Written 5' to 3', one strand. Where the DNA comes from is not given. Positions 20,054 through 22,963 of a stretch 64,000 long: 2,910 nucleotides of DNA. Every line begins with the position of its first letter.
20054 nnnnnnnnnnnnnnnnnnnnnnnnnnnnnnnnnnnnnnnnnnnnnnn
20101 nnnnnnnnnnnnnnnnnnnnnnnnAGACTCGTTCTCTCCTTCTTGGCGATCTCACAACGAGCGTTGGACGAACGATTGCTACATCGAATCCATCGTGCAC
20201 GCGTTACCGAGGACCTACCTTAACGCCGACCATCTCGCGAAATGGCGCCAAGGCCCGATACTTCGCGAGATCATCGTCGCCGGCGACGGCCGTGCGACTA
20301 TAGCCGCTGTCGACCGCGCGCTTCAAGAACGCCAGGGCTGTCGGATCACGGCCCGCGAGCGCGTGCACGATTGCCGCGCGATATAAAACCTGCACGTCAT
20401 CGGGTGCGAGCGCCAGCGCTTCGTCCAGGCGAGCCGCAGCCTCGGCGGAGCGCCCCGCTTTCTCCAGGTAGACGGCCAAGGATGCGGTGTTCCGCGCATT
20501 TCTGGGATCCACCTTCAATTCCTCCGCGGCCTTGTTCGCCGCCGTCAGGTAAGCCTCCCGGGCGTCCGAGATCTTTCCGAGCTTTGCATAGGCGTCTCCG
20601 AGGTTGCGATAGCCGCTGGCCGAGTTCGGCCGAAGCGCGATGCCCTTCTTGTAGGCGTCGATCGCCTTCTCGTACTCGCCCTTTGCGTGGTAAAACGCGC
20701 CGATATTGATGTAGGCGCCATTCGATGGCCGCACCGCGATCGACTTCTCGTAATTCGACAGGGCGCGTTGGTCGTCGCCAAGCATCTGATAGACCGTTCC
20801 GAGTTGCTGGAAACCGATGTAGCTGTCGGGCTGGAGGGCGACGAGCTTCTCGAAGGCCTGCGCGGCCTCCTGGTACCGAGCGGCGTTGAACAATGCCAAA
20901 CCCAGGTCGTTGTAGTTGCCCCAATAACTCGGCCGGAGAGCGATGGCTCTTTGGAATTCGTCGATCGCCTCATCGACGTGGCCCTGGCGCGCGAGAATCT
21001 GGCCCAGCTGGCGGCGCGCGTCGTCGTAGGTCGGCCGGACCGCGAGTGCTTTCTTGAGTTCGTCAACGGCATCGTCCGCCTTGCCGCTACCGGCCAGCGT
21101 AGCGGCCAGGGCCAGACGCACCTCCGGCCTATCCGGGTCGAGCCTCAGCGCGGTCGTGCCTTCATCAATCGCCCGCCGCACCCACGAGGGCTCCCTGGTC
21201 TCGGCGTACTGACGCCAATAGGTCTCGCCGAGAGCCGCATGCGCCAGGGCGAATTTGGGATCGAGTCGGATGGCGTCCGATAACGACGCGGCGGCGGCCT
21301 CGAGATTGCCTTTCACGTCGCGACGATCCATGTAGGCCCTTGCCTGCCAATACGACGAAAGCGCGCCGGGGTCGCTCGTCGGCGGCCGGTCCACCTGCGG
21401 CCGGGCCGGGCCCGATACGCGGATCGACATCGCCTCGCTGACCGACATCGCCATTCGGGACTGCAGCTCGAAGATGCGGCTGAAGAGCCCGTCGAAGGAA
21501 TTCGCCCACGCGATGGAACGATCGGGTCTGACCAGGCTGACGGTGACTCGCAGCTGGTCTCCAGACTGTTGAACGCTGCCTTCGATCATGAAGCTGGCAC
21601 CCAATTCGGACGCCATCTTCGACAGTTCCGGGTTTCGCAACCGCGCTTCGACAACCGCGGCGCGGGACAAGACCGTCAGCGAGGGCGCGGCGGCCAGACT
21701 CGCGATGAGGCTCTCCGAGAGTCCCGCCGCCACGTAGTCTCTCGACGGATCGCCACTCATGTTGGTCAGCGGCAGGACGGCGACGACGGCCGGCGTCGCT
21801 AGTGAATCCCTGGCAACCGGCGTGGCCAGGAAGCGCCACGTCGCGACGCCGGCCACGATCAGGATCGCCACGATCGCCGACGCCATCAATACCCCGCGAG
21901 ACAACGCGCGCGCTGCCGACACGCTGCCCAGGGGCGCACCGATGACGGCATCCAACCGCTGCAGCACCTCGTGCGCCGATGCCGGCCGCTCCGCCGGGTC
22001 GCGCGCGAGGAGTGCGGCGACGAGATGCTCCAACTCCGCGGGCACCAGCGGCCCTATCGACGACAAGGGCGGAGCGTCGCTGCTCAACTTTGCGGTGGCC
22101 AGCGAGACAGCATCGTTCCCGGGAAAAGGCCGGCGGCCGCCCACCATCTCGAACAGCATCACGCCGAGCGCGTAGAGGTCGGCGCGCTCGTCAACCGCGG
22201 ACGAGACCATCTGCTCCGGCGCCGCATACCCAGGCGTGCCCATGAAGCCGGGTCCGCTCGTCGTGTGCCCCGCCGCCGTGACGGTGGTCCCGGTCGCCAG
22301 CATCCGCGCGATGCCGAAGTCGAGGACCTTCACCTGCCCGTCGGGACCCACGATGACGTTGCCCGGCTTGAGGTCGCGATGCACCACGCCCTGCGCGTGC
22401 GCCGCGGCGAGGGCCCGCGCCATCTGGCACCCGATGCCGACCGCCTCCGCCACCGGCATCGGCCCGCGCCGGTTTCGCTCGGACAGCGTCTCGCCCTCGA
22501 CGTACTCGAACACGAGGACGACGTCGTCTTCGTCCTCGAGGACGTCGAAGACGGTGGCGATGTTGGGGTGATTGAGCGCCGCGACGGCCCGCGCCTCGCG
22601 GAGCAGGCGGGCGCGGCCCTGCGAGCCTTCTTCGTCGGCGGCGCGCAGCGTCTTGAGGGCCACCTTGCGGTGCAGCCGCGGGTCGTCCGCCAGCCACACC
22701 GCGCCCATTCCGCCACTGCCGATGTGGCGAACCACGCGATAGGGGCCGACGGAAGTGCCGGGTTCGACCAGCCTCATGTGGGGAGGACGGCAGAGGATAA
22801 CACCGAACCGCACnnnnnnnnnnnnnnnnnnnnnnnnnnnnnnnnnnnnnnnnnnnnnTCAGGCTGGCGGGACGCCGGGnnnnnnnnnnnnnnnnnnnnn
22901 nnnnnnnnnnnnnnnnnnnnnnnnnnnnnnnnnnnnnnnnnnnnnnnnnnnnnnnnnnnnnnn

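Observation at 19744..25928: Tandem duplication of a two-gene module: Ser/Thr kinase-TPR plus a small uncharacterised protein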

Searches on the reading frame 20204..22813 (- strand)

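Call 3: search_protein_families(library=pfam, proteins=[window:20204-22813:-], max_evalue=0.1)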
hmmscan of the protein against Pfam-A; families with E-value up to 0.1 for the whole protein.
window:20204-22813:- (869 aa): 34 families (the best 25 are shown)
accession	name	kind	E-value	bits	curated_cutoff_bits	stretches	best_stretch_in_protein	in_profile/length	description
PF00069.31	Pkinase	-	1.1e-49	169.7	31.7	1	25-285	1-259/263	Protein kinase domain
PF13414.12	TPR_11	-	8.9e-41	137.8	26.8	4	708-746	4-42/42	TPR repeat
PF07719.23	TPR_2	-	5.3e-36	120.2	27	5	601-629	5-33/34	Tetratricopeptide repeat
PF13431.12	TPR_17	-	1.5e-33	112.6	24.4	4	720-753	1-34/34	Tetratricopeptide repeat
PF00515.34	TPR_1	-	1.3e-31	107.5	27.8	5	700-730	3-33/34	Tetratricopeptide repeat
PF07714.23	PK_Tyr_Ser-Thr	-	7.7e-31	107.8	23.1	1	27-278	3-250/258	Protein tyrosine and serine/threonine kinase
PF13432.12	TPR_16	-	2.9e-25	88.8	32.7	6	602-664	2-64/65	Tetratricopeptide repeat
PF13181.12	TPR_8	-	3.2e-24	83.4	25.7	3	700-730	3-33/34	Tetratricopeptide repeat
PF13424.12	TPR_12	-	1.2e-23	83.5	30.1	5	700-758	5-71/77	Tetratricopeptide repeat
PF14559.12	TPR_19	-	6.3e-23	81.3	25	5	574-628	2-56/68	Tetratricopeptide repeat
PF13428.12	TPR_14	-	1.9e-21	74.8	23.5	5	563-606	1-44/44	Tetratricopeptide repeat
PF13371.12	TPR_9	-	4.1e-16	59.2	35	3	603-664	1-62/73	Tetratricopeptide repeat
PF13374.12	TPR_10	-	3.9e-12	46.2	27.5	0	634-660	5-31/42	Tetratricopeptide repeat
PF13174.12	TPR_6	-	1.1e-11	45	26.3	1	637-664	6-33/33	Tetratricopeptide repeat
PF13176.12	TPR_7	-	1.6e-10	40.6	27.9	1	700-731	1-34/36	Tetratricopeptide repeat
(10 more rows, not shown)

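Call 74: search_protein_families(library=ncbifam, proteins=[window:20204-22813:-], max_evalue=0.01)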
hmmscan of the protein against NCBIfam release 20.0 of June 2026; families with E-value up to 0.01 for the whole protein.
window:20204-22813:- (869 aa): 59 families (the best 25 are shown)
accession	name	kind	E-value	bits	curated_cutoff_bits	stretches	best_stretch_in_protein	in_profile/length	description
NF033483.0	PknB_PASTA_kin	equivalog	5.4e-86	289.8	450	1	25-292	9-270/563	Stk1 family PASTA domain-containing Ser/Thr kinase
NF047741.1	antiphage_MADS6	equivalog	1.3e-47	162.6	460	2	131-293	308-463/612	methylation-associated defense system protein kinase MAD6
NF052427.1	StpK7MSMEG_1200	equivalog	1.7e-47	162.2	900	1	20-331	4-321/601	serine/threonine protein kinase StpK7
TIGR03903.1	TOMM_kin_cyc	equivalog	1.2e-44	152.6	705.75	1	49-290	4-247/1267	TOMM system kinase/cyclase fusion protein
NF009651.0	PRK13184.1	equivalog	1.2e-40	139.4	839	1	23-289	2-289/932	serine/threonine-protein kinase PknD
NF038150.1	lanthi_synth_IV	equivalog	3.9e-38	131.3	650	1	22-296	188-460/851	class IV lanthionine synthetase LanL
NF033762.1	social_mot_Tgl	equivalog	1e-32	113.4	225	2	545-688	47-193/252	social motility TPR repeat lipoprotein Tgl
TIGR02917.1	PEP_TPR_lipo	equivalog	1.8e-32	112.2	312.2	2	547-835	279-561/899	XrtA/PEP-CTERM system TPR-repeat protein PrsT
NF040959.1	MamA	equivalog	3.3e-31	108.3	200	3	546-659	88-201/204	magnetosome protein MamA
NF053615.1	SerThrKinAfsKStmc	equivalog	1.4e-28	100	1300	1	21-281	11-259/809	protein serine/threonine kinase AfsK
TIGR02521.1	type_IV_pilW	equivalog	4.2e-27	95.2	154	3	564-658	32-126/234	type IV pilus biogenesis/stability protein PilW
TIGR02552.1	LcrH_SycD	equivalog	2.7e-21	75.7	104.8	3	638-698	25-85/136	SycD/LcrH family type III secretion system chaperone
NF033442.0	BREX_PglW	equivalog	2.7e-21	75.1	990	1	23-284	512-763/1391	BREX system serine/threonine kinase PglW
NF038151.1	lanthi_synth_III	equivalog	1.3e-20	73.5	575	1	21-282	218-476/833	class III lanthionine synthetase LanKC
NF047558.1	TPR_END_plus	domain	7.3e-20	70.7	32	2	810-862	2-55/56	TPR end-of-group domain-containing protein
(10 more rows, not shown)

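Call 94: search_protein_families(library=padloc, proteins=[window:20204-22813:-], max_evalue=0.01)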
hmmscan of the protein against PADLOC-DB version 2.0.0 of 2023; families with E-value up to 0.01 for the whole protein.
window:20204-22813:- (869 aa): 36 families (the best 25 are shown)
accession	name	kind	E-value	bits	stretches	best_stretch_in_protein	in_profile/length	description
PDLC04061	PD-T4-6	-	9.9e-83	277.3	1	22-305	15-298/510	-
PDLC04042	PD-T4-6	-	3e-82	274.6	1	21-290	7-272/292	-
PDLC04053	PD-T4-6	-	3.5e-79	264.5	1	19-293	5-274/311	-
PDLC04054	PD-T4-6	-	2.1e-77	258.9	1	17-291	4-274/347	-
PDLC04043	PD-T4-6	-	3.2e-74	248.6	1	18-364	10-341/452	-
PDLC04060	PD-T4-6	-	2.2e-70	235.9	1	24-291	9-270/486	-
PDLC04039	PD-T4-6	-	8.2e-70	234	1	19-290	10-275/458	-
PDLC04138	mad6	-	2e-69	233.2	1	19-296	47-319/659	mads_6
PDLC04047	PD-T4-6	-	1.9e-67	225.7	1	22-290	9-272/327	-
PDLC01088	C3a189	-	7.6e-67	224.5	1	29-394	3-333/840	kinase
PDLC04052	PD-T4-6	-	2e-65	219.9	1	24-287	10-273/496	-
PDLC04057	PD-T4-6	-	4.3e-64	215.1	1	23-291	8-271/443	-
PDLC04041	PD-T4-6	-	1.9e-62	210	1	9-313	14-317/443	-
PDLC04040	PD-T4-6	-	6.5e-61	204.7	1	31-291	2-266/547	-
PDLC04048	PD-T4-6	-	6.9e-61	204.6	1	24-288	11-270/354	-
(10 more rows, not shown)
